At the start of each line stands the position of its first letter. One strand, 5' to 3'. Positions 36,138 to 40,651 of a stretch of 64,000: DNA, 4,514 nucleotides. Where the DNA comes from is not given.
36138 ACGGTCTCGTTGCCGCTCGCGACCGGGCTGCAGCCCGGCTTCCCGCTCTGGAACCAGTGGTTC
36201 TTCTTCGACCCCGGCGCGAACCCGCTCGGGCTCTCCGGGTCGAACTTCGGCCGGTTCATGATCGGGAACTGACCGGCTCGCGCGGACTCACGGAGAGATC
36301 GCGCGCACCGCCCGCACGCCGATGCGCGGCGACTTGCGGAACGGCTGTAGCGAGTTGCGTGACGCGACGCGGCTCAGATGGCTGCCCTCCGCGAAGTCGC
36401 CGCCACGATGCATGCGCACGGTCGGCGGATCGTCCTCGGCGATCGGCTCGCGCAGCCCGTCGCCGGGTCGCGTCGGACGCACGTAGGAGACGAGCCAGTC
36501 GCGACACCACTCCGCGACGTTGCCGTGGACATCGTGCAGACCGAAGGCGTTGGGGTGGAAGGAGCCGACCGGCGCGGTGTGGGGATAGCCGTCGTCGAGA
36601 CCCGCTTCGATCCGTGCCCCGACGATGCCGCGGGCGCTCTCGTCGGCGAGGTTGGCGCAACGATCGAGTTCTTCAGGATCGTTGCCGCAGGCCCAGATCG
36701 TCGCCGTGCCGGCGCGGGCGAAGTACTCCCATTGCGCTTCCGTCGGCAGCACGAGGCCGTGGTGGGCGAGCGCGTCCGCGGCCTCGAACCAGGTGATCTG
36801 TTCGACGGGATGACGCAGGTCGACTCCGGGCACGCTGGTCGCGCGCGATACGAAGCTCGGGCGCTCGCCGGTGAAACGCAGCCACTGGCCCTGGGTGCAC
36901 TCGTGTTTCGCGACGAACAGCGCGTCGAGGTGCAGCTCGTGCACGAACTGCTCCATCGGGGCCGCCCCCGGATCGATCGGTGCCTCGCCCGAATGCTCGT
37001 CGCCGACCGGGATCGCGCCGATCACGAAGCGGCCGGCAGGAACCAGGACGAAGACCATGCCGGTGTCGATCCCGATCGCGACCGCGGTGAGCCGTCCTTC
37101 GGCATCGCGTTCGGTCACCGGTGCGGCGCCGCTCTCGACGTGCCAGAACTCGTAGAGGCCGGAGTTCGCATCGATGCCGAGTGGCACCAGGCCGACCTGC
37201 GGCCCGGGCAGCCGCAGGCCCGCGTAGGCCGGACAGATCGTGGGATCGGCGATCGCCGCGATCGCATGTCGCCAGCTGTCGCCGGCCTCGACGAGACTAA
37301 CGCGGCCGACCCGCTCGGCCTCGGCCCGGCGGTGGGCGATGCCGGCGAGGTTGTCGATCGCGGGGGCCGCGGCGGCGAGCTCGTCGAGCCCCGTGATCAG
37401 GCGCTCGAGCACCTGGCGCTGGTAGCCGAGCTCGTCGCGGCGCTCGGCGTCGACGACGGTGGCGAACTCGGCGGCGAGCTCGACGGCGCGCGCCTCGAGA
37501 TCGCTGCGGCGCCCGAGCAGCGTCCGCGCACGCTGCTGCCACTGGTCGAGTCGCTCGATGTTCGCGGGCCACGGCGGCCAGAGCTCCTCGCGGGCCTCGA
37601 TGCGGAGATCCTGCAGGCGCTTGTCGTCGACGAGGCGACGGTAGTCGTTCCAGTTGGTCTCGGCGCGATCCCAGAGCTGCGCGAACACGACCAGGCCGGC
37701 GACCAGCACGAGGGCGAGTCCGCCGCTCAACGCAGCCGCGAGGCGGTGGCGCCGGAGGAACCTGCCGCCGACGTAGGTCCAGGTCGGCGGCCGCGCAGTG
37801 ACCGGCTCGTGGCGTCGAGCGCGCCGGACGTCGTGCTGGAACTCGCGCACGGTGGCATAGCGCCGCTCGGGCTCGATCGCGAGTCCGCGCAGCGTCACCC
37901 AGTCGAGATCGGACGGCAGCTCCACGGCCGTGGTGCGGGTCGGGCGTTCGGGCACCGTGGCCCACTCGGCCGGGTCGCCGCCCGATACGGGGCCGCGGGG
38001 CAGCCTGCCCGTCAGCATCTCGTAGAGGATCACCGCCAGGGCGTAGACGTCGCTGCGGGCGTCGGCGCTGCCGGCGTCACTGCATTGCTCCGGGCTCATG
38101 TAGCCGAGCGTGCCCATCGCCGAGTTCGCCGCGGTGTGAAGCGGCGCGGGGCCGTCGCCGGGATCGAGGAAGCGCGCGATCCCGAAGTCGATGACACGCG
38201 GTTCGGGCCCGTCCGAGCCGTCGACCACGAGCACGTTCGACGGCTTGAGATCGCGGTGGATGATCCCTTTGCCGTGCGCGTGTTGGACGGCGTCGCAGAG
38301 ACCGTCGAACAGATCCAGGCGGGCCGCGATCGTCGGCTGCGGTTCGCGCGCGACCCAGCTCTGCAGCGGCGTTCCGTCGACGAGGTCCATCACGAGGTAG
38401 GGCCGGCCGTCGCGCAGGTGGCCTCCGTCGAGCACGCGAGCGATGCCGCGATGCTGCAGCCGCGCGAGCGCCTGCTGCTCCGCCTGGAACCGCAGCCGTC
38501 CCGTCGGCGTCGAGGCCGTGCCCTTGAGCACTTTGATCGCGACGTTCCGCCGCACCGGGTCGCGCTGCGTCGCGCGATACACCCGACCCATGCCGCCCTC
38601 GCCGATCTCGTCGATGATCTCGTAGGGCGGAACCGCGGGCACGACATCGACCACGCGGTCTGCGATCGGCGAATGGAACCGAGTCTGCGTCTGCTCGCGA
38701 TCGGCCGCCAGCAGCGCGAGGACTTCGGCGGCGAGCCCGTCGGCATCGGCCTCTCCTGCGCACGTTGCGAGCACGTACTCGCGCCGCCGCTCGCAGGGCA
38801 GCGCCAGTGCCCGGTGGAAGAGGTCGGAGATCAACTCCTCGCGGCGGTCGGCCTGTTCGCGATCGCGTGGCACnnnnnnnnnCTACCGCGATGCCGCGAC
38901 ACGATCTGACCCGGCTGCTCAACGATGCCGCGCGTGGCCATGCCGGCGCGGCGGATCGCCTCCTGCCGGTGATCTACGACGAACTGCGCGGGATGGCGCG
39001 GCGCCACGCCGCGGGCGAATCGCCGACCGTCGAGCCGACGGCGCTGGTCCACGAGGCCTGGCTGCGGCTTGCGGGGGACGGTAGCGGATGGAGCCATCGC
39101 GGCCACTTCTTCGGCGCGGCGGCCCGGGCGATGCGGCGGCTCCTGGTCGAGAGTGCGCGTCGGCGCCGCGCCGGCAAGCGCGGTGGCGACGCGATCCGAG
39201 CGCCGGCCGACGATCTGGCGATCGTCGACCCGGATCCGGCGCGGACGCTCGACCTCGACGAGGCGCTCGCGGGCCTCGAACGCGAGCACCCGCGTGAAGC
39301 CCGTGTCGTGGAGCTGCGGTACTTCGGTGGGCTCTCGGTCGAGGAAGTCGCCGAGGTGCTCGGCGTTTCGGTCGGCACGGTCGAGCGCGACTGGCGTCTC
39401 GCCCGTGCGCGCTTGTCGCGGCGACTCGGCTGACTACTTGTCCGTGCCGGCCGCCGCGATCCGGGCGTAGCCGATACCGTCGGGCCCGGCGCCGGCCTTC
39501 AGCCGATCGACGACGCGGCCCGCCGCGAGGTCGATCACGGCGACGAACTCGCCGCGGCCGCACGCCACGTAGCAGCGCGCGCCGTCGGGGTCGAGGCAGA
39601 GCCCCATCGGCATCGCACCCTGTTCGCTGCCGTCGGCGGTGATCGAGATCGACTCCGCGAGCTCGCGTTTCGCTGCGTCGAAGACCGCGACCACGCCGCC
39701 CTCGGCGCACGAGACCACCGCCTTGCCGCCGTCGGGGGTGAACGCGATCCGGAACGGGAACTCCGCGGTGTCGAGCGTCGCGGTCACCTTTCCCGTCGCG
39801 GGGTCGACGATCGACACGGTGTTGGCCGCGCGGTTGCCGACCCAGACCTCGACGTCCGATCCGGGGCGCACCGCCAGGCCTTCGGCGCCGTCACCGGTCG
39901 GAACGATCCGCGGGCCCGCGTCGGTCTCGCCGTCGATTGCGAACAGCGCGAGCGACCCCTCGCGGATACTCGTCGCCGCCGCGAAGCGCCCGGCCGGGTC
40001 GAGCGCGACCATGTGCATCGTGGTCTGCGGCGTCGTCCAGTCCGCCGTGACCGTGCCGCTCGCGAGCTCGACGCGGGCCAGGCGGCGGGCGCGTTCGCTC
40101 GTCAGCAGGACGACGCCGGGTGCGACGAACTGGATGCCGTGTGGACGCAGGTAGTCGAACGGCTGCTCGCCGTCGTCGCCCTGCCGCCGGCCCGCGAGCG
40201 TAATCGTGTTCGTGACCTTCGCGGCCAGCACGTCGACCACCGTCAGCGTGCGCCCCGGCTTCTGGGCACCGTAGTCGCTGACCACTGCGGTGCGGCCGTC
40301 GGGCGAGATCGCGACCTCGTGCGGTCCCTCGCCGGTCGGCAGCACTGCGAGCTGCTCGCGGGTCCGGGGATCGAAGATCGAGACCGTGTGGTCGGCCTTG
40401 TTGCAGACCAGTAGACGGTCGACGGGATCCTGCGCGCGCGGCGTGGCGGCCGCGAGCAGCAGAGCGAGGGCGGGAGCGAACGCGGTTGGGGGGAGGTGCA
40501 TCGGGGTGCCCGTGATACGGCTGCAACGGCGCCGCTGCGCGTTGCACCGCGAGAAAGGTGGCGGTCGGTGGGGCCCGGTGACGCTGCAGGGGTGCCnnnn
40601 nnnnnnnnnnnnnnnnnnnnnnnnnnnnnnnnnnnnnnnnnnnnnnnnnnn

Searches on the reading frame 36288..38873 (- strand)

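Call 57: search_protein_families(library=pfam, proteins=[window:36288-38873:-], max_evalue=0.001)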
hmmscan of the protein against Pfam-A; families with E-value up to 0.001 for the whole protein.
window:36288-38873:- (861 aa): 4 families
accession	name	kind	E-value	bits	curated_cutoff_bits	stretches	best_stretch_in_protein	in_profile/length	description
PF00069.31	Pkinase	-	2.5e-37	129.2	31.7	1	84-292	1-196/263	Protein kinase domain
PF03781.23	FGE-sulfatase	-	1e-34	120.8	23.3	1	608-857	5-255/255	Sulfatase-modifying factor enzyme 1-like domain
PF07714.23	PK_Tyr_Ser-Thr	-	3.8e-25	89.1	23.1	1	86-312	3-221/258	Protein tyrosine and serine/threonine kinase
PF06293.20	Kdo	-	4e-06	26.8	21.3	1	102-231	31-167/207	Lipopolysaccharide kinase (Kdo/WaaP) family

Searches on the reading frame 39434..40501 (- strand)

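Call 57: search_protein_families(library=pfam, proteins=[window:39434-40501:-], max_evalue=0.001)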
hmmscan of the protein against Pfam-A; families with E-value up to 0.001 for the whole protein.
window:39434-40501:- (355 aa): 11 families
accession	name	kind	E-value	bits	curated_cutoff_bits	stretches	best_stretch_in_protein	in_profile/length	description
PF25174.1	Beta-prop_THOC3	-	3.6e-13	49.6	305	1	29-178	60-190/272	THOC3 beta-propeller domain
PF21783.3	YNCE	-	6e-13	49.3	27.1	1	15-100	30-108/339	YNCE-like beta-propeller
PF02239.22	Cytochrom_D1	-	2.4e-05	23.5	25.5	0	31-101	8-74/368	Cytochrome D1 heme domain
PF24684.1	Vgb_lyase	-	4.5e-05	22.8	50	1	120-318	15-203/290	Virginiamycin B lyase family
PF08450.18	SGL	-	7.5e-05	22.9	26.3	0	227-336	115-222/246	SMP-30/Gluconolactonase/LRE-like region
PF07433.17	DUF1513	-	8.3e-05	22.2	27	0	56-80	97-121/304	Protein of unknown function (DUF1513)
PF13449.12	Phytase-like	-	0.00011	22.7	27.6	1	67-220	14-139/284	Esterase-like activity of phytase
PF10282.15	Lactonase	-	0.00016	21.5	21.7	0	160-323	143-318/344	Lactonase, 7-bladed beta-propeller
PF23414.1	Beta-prop_EML_2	-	0.00023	21.1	90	0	256-322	8-66/266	Echinoderm microtubule-associated protein second beta-propeller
PF21193.3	NMD_SH3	-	0.00034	21.2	27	0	27-47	20-40/49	NMD3 SH3 domain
PF23393.2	Beta-prop_WDR90_POC16_2nd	-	0.00047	19.9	60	0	227-320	16-103/291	WDR90/POC16, second beta-propeller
